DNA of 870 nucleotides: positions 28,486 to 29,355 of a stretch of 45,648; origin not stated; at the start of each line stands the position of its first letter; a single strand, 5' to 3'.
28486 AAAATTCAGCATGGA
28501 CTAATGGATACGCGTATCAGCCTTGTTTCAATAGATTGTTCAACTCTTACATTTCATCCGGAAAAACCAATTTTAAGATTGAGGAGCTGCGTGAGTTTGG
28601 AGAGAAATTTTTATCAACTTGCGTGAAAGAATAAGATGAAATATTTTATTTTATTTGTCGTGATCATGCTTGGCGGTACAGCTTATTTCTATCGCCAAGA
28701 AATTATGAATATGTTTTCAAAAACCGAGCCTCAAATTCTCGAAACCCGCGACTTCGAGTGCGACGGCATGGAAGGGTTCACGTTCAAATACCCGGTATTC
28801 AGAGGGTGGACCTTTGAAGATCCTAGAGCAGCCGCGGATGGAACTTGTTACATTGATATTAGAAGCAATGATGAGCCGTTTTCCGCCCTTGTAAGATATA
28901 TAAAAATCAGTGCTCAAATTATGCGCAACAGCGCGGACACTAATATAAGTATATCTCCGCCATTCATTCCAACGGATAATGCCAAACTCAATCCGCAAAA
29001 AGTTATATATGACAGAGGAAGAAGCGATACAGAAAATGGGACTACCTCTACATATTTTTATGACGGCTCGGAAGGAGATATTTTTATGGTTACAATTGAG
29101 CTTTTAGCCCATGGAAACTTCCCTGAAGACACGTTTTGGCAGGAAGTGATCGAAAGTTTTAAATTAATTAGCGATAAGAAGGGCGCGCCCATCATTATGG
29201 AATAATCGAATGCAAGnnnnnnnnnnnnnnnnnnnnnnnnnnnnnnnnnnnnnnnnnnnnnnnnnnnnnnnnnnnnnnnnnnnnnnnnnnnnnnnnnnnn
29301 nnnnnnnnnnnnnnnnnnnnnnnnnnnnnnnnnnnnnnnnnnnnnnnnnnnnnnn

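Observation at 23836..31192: AT-rich island encoding eight tightly packed signal-anchored proteins, including a mosaic paralog family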

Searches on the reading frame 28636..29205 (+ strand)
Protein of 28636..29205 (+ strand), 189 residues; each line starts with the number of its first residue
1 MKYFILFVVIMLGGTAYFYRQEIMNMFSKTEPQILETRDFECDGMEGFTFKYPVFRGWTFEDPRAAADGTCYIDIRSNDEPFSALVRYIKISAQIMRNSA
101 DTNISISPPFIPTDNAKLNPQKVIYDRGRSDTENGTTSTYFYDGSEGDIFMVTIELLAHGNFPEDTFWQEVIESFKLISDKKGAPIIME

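Call 3: search_protein_families(library=pfam, proteins=[window:28636-29205:+], max_evalue=1)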
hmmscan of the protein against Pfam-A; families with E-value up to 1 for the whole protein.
window:28636-29205:+ (189 aa): 0 families

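Call 19: search_protein_families(library=ncbifam, proteins=[window:28636-29205:+], max_evalue=0.1)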
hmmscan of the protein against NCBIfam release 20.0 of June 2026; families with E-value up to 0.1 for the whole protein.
window:28636-29205:+ (189 aa): 0 families

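Call 30: find_homologous_proteins(query=A3, max_evalue=0.001)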
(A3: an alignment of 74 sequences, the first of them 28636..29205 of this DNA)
Query A3 (74 sequences) (189 aa, profile of the alignment): 27 proteins with E <= 0.001 among 966 candidates.
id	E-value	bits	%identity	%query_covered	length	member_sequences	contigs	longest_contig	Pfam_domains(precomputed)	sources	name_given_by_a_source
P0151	6.0e-46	174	32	92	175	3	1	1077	-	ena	-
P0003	4.5e-43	165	36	100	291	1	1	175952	-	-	-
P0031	9.1e-42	161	30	94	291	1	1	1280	-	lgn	-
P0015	9.8e-42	161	36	84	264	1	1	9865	-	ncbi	-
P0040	3.4e-41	159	35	78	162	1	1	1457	-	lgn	-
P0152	7.6e-41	158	31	83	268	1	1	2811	-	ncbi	-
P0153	2.9e-39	153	32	93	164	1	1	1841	-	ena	-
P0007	5.4e-38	148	34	93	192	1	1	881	-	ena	-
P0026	5.6e-38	148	29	92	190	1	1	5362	-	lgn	-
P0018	6.7e-38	148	36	97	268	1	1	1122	-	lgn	-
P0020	4.0e-37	146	32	91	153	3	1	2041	-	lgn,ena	-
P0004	6.3e-36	142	100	100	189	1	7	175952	-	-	-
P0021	4.7e-35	139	33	92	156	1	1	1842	-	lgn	-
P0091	6.3e-35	138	29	82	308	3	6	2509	-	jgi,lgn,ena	-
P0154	1.2e-34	137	28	77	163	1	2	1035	-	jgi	jgi:hypothetical protein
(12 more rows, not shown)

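Call 31: search_solved_structures(query=A3, max_evalue=10)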
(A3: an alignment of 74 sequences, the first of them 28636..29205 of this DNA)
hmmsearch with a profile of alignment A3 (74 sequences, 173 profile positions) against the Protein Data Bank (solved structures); distinct sequences matched with E-value up to 10: 2.
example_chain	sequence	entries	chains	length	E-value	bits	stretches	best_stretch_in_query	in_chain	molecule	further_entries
3g98_A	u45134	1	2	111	0.52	13.3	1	47-98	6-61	Alanyl-tRNA synthetase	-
5z56_2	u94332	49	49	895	6.2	9.7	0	83-170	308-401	Splicing factor 3B subunit 2 | SF3b145, Splicing factor 3B subunit 2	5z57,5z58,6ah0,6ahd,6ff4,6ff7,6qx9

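Call 32: search_protein_families(library=pfam, alignment_id=A3, max_evalue=0.01)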
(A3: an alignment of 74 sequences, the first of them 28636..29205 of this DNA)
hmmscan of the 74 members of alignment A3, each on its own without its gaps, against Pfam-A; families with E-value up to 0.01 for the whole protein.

A. member 1, window:28636-29205:+ (189 aa): 0 families

B. families by the number of members that match (of 74 scanned): 7 families
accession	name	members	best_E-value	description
PF04932.20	Wzy_C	1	0.00032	O-Antigen ligase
PF22136.2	MpAgo_N-like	1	0.00035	Bacterial argonaute protein N-terminal domain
PF18933.6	PsbP_2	1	0.0021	PsbP-like protein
PF13131.11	DUF3951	1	0.0038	Protein of unknown function (DUF3951)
PF11912.13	CfaA_B_C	1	0.0038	Counting factor-associated protein A/B/C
PF13082.11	DUF3931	1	0.0051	Protein of unknown function (DUF3931)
PF02706.20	Wzz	1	0.008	Chain length determinant protein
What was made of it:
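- On Mog1/PsbP-like fold superfamily (P1, P3, P4, P6 domain): One of 74 family members gives PsbP_2 at E 0.002 (call 32).
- The family has no Pfam model (call 32).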

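Call 48: predict_structure(alignment_id=A4)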
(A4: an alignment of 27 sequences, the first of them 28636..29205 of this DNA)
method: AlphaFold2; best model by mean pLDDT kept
length: 189 residues; sequences in the alignment: 27
mean_pLDDT: 87.1   pTM: 0.77
mean pLDDT of the five models: 87.1, 86.2, 85.7, 85.2, 84.6
residues with pLDDT >= 90: 114; 70-90: 52; 50-70: 19; < 50: 4
segments of 3 or more residues with pLDDT < 50: none
pLDDT, mean of each block of 10 residues (from residue 1): 92 95 76 94 93 96 94 93 85 81 66 93 92 90 83 92 95 91 50
secondary structure, 60 per line:
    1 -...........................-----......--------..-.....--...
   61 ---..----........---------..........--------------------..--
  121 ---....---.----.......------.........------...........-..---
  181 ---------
elements in order: H2-28 E34-39 E51-55 E58-60 E70-77 E87-96 E124-127 E136-142 E149-157 H164-174
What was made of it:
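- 28636..29205 (+): P6: the minimal family member (anchor plus one PsbP-like domain). AF2 pLDDT 87.1, pTM 0.77 (call 48).
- On Mog1/PsbP-like fold superfamily (P1, P3, P4, P6 domain): AF2 model of P6 from a 27-sequence alignment: pLDDT 87.1, pTM 0.77 (call 48).
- The AF2 model has pLDDT 87 (call 48).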

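Call 51: fold_search(model_id=the predicted structure, library=pdb)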
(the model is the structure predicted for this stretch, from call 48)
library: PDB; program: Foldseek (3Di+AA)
matches with E <= 10: 1021; with E <= 0.001: 4
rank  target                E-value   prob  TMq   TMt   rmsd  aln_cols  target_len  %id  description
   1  3hlz_A                3.3e-04  1.00  0.37  0.29   6.1       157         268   15  Crystal structure of BT_1490 (NP_810393.1) from BACTEROIDES THETAIOTAOMICRON VPI-5482 at 1.50 A resolution (released 2009-06-16)
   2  4luq_C                5.3e-04  1.00  0.34  0.46   6.2       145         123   13  Crystal structure of virulence effector Tse3 in complex with neutralizer Tsi3 (released 2013-09-18)
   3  4luq_D                5.6e-04  1.00  0.34  0.45   6.2       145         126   14  Crystal structure of virulence effector Tse3 in complex with neutralizer Tsi3 (released 2013-09-18)
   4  3hlz_B                8.2e-04  1.00  0.35  0.27   6.3       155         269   15  Crystal structure of BT_1490 (NP_810393.1) from BACTEROIDES THETAIOTAOMICRON VPI-5482 at 1.50 A resolution (released 2009-06-16)
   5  3wa5_B                1.0e-03  1.00  0.34  0.44   6.4       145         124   13  Crystal Structure of type VI peptidoglycan muramidase effector Tse3 in complex with its cognate immunity protein Tsi3 (released 2013-10-02)
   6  2vu4                  1.3e-03  1.00  0.39  0.47   7.2       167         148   12  Structure of PsbP protein from Spinacia oleracea at 1.98 A resolution (released 2009-07-21)
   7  1v2b_B                1.7e-03  1.00  0.38  0.45   7.3       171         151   12  Crystal Structure of PsbP Protein in the Oxygen-Evolving Complex of Photosystem II from Higher Plants (released 2004-05-18)
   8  1v2b_A                1.8e-03  1.00  0.38  0.46   6.9       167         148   11  Crystal Structure of PsbP Protein in the Oxygen-Evolving Complex of Photosystem II from Higher Plants (released 2004-05-18)
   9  2xb3                  1.8e-03  1.00  0.39  0.46   7.6       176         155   12  The Structure of Cyanobacterial PsbP (released 2010-08-25)
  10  4rti                  2.1e-03  0.99  0.32  0.34  10.7       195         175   10  The crystal structure of PsbP from Spinacia oleracea (released 2015-03-11)
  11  9gnw_P                2.7e-03  1.00  0.40  0.41   9.1       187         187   11  Universal PSII assembly intermediate (released 2025-09-17)
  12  8z9d_P                3.0e-03  0.99  0.37  0.37   9.4       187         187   13  cryo-EM structure of PSII-LHCII megacomplex from spinach (released 2024-11-13)
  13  7pi0_P                3.4e-03  1.00  0.39  0.39   9.2       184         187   11  Unstacked compact Dunaliella PSII (released 2022-08-17)
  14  4n80_B                4.0e-03  0.99  0.35  0.46   6.1       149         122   15  Crystal structure of Tse3-Tsi3 complex (released 2014-04-23)
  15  6e5d                  4.0e-03  0.99  0.38  0.41  14.8       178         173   15  Crystal structure of LpqN involved in cell envelope biogenesis of Mycobacterium tuberculosis (released 2019-07-24)
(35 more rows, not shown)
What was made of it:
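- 28636..29205 (+): Foldseek matches BT_1490, Tsi3, PsbP, LpqN and Mog1p (call 51).
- On Orphan poly-immunity / acquired interbacterial defence island: Four share a fold with Tsi3 among others (call 51).
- Closest known: Mog1/PsbP-like fold proteins: PsbP, Tsi3. Same: The predicted fold of the P1/P3/P4/P6 domain matches these at Foldseek probabilities of about 1.0 for the top ranks and 0.94-0.99 for the rest (call 51).
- Foldseek gives BT_1490 at 3e-4, Tsi3 at 5e-4 and PsbP at 1e-3, then LpqN, Mtc28, Apa and Mog1p at E 4e-3 to 3e-2 (call 51). Mycobacterial proteins among the fold matches, such as Apa, bind host molecules (call 51). Foldseek matches include LpqN and Mtc28 (call 51).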

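Call 61: find_related_loci(query=A5, collection=metagenome_contigs, flank=10000)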
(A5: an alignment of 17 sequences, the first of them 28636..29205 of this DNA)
Query A5 (189 aa) in metagenome_contigs; peptide patterns used: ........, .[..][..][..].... (x = any residue, [..] = any of these).
489 stretches matched a pattern; 7 encode a relative of the query (tblastn E <= 1e-3); 7 distinct loci.
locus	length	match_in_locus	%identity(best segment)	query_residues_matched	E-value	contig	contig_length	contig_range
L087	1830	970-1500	32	1-177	2e-20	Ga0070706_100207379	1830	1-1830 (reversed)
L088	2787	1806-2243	34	31-178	4e-17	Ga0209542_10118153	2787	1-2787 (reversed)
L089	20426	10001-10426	33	33-178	9e-16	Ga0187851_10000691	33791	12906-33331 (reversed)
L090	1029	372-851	29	15-178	3e-13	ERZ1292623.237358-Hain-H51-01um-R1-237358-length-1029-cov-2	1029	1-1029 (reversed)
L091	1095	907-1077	47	3-57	2e-12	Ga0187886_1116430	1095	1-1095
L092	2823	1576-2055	31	23-181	7e-12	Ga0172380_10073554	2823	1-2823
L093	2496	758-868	54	23-58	1e-8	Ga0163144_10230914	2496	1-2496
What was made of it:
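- Tried and rejected: The 17-sequence alignment returned only 7 loci (call 61).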

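Call 64: find_encoding_contigs(protein=window:28636-29205:+, flank=10000, max_places=10)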
Protein window:28636-29205:+ (189 aa): 7 contigs read that carry it; 5 places shown.
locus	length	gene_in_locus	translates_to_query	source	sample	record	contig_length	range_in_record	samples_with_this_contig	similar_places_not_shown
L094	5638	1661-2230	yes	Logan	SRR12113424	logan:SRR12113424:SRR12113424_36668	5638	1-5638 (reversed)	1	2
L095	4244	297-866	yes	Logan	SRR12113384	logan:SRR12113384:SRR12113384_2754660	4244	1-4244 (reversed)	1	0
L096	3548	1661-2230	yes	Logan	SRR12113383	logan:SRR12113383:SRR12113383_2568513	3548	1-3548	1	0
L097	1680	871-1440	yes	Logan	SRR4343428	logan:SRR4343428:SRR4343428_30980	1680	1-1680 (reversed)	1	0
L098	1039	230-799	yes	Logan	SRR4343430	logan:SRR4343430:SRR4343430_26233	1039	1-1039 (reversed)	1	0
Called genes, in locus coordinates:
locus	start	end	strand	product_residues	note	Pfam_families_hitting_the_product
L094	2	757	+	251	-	?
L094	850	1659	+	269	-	-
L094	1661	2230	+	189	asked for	-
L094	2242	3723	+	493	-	PF17164:DUF5122 (faint)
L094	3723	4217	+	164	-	PF19453:DUF5991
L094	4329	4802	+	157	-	PF01245:Ribosomal_L19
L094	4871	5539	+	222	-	PF14528:LAGLIDADG_3 (faint)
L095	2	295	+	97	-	?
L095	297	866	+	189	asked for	-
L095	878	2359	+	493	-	PF17164:DUF5122 (faint)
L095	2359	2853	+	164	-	PF19453:DUF5991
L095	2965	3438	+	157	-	PF01245:Ribosomal_L19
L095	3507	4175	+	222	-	PF14528:LAGLIDADG_3 (faint)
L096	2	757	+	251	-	?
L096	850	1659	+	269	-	-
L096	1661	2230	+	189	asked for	-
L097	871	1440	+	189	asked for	-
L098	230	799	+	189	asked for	-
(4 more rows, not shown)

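Call 67: search_protein_families(library=phrogs, proteins=[window:28636-29205:+], max_evalue=0.01)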
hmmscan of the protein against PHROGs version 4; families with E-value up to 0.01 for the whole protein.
window:28636-29205:+ (189 aa): 0 families

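Call 68: search_protein_families(library=padloc, proteins=[window:28636-29205:+], max_evalue=0.01)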
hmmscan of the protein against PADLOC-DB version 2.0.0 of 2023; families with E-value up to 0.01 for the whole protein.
window:28636-29205:+ (189 aa): 0 families

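Call 69: find_related_loci(query=A5, collection=viral_contigs, flank=8000)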
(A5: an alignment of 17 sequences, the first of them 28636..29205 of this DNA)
Query A5 (189 aa) in viral_contigs; peptide patterns used: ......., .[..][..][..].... (x = any residue, [..] = any of these).
38 stretches matched a pattern, but none encodes a relative of the query by tblastn (E <= 1e-3).

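Call 102: fold_search(model_id=the predicted structure, library=viral)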
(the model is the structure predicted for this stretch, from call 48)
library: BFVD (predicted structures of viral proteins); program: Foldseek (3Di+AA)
matches with E <= 10: 715; with E <= 0.001: 0
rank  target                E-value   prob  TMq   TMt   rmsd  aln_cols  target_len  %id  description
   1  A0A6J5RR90            1.8e-03  1.00  0.36  0.36   7.0       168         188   12  Lipoprotein [uncultured Caudovirales phage]
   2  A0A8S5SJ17            2.0e-03  1.00  0.40  0.21   7.0       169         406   12  Host cell surface-exposed lipoprotein [Siphoviridae sp. ctvhu9]
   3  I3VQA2                8.7e-03  0.44  0.19  0.17  18.2       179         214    7  B112 [miniopterid betaherpesvirus 1]
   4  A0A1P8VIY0            1.9e-02  0.33  0.17  0.15  16.2       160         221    9  Uncharacterized protein [Murid betaherpesvirus 3]
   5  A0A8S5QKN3            3.4e-02  0.98  0.41  0.23   5.9       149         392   12  Lipoprotein [Siphoviridae sp. ctezl47]
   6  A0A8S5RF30            3.4e-02  0.63  0.29  0.25  10.8       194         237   10  Uncharacterized protein [virus sp. ctyMK1]
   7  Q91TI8                3.6e-02  0.20  0.17  0.14  16.5       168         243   10  T112 [Tupaiid herpesvirus 1 (strain 1)]
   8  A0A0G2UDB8            3.8e-02  0.33  0.19  0.06  16.1       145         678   12  Protein UL112 [Human cytomegalovirus]
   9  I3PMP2                3.8e-02  0.23  0.19  0.10  16.3       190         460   10  Fiber-2 [Goose adenovirus 4]
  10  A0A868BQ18            8.1e-02  0.14  0.16  0.11  12.9       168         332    8  (no name in the UniProt tables at hand)
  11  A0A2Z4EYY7            9.0e-02  0.15  0.17  0.08  12.7       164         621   10  (no name in the UniProt tables at hand)
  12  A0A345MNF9            9.0e-02  0.13  0.15  0.16  15.9       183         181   12  (no name in the UniProt tables at hand)
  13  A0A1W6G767            9.5e-02  0.18  0.18  0.16  13.2       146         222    6  U79 [Human betaherpesvirus 6]
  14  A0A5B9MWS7            9.5e-02  0.06  0.12  0.12  18.4       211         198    8  (no name in the UniProt tables at hand)
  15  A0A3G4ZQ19            1.1e-01  0.12  0.18  0.11  13.9       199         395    6  ATPase AAA-type core domain-containing protein [Barrevirus sp.]
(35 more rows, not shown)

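Call 108: search_protein_families(library=pfam, proteins=[L089:9421-9795:+, L089:5913-7232:+, L089:8460-9308:-, L089:10550-11245:+, L089:11492-12199:+, L089:12371-13354:-, L089:14042-14563:+, L089:15260-15907:+, L089:7240-8250:+, L089:4766-5293:+], max_evalue=0.001)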
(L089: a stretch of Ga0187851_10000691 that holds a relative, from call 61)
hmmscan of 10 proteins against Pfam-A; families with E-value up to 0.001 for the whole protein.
L089:9421-9795:+ (124 aa): 2 families
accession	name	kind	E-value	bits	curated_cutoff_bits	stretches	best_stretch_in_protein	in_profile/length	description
PF00808.29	CBFD_NFYB_HMF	-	0.00018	22.1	21.4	1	9-65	5-61/65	Histone-like transcription factor (CBF/NF-Y) and archaeal histone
PF15511.12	CENP-T_C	-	0.00048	20.6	28.1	1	14-66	19-71/108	Centromere kinetochore component CENP-T histone fold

L089:5913-7232:+ (439 aa): 2 families
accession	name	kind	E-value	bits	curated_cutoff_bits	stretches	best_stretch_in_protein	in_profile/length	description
PF00152.25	tRNA-synt_2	-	2.3e-78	263.8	25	1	121-433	3-307/308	tRNA synthetases class II (D, K and N)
PF01336.31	tRNA_anti-codon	-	1.6e-12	47.6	27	1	27-105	1-74/75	OB-fold nucleic acid binding domain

L089:8460-9308:- (282 aa): 1 family
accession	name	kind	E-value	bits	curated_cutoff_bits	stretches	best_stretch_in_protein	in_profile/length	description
PF01261.30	AP_endonuc_2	-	6.2e-44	151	31.1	1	22-275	4-248/249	Xylose isomerase-like TIM barrel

L089:10550-11245:+ (231 aa): 0 families

L089:11492-12199:+ (235 aa): 0 families

L089:12371-13354:- (327 aa): 3 families
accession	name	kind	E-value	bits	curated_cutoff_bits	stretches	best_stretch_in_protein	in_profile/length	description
PF01609.27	DDE_Tnp_1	-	2.3e-18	67.1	23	1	121-293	3-175/200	Transposase DDE domain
PF13737.12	DDE_Tnp_1_5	-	1.8e-12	48.1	28.1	1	20-136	2-111/112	Transposase DDE domain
PF13612.12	DDE_Tnp_1_3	-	0.00013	22.4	27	1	153-232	47-122/155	Transposase DDE domain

L089:14042-14563:+ (173 aa): 0 families

L089:15260-15907:+ (215 aa): 1 family
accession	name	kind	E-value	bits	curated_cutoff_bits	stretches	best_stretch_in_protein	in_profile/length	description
PF01555.25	N6_N4_Mtase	-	1.8e-16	61.2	26.7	1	27-83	163-219/221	DNA methylase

L089:7240-8250:+ (336 aa): 0 families

L089:4766-5293:+ (175 aa): 1 family
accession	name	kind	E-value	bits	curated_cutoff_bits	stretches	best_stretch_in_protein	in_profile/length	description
PF01931.24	NTPase_I-T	-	9.7e-43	146.3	25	1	7-166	1-161/162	Protein of unknown function DUF84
